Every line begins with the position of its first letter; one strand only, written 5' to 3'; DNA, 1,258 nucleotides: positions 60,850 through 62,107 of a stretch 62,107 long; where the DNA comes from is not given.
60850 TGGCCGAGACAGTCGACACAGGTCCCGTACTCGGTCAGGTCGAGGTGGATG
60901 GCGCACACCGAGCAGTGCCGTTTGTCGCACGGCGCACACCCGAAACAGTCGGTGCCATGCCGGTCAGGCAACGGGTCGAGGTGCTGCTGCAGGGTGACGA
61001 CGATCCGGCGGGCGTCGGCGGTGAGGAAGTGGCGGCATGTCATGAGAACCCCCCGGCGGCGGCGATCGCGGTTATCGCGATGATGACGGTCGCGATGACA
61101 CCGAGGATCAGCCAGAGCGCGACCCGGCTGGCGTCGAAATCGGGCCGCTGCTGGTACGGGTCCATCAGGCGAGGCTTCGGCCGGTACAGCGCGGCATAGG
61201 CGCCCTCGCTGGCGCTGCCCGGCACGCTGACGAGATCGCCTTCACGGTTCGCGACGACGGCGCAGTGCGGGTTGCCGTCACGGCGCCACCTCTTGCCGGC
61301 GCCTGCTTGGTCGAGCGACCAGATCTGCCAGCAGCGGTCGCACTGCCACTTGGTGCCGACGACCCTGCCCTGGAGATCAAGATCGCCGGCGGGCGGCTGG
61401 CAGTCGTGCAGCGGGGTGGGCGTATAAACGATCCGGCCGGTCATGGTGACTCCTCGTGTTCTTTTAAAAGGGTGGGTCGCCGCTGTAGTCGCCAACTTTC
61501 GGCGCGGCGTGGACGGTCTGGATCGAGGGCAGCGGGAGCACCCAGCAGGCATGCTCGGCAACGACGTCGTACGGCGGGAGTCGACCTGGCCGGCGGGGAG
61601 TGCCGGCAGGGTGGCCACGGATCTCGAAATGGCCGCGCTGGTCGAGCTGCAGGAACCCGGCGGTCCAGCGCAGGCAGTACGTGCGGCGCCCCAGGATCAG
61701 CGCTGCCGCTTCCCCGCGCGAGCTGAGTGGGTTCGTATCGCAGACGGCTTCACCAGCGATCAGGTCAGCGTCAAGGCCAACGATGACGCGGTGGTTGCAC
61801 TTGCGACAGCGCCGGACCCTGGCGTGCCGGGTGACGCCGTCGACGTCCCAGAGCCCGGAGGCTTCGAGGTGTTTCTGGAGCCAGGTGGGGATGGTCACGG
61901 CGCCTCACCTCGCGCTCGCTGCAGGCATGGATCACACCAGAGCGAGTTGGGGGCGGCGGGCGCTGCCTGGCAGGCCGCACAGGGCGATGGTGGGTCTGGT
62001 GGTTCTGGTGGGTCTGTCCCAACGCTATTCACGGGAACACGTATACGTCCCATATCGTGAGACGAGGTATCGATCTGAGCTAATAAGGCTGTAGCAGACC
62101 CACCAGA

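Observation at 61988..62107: Candidate replication origin translated as a linker inside the primase-helicase gene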

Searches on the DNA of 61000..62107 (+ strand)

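Call 6: search_dna_similar(query=window:61000-62107:+, collection=phages, mode=distant, max_rows=20)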
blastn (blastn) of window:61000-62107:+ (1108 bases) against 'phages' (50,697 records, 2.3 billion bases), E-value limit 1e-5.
No match.

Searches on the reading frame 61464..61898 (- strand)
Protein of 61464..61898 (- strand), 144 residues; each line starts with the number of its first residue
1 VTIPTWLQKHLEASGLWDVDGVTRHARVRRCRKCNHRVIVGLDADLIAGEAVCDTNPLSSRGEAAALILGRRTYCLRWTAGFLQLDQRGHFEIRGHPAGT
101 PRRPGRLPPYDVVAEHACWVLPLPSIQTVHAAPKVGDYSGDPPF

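Call 46: search_protein_families(library=phrogs, proteins=[window:61464-61898:-], max_evalue=0.00001)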
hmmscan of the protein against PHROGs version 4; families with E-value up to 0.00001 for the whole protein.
window:61464-61898:- (144 aa): 1 family
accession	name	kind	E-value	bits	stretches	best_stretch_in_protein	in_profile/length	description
phrog_16156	-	unknown function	4.2e-07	30.9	1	23-97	6-82/114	-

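Call 52: find_encoding_contigs(protein=window:61464-61898:-, flank=3000, max_places=6)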
Protein window:61464-61898:- (144 aa): 1 contig read that carries it; 1 place shown.
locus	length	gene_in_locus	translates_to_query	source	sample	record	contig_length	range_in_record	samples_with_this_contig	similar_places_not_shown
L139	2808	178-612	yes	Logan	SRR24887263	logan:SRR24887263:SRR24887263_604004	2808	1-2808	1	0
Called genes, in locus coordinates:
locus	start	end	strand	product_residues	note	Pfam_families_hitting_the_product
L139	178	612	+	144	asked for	-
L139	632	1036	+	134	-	-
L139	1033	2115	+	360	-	-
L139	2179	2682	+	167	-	-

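Call 73: search_protein_families(library=pfam, proteins=[window:61464-61898:-], max_evalue=5)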
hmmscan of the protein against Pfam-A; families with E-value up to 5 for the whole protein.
window:61464-61898:- (144 aa): 0 families

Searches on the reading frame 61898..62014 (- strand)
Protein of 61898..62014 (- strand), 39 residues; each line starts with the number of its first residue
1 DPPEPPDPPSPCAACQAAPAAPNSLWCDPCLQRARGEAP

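Call 73: search_protein_families(library=pfam, proteins=[window:61898-62014:-], max_evalue=5)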
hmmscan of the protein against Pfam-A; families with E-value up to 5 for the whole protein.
seq(39 aa): 0 families
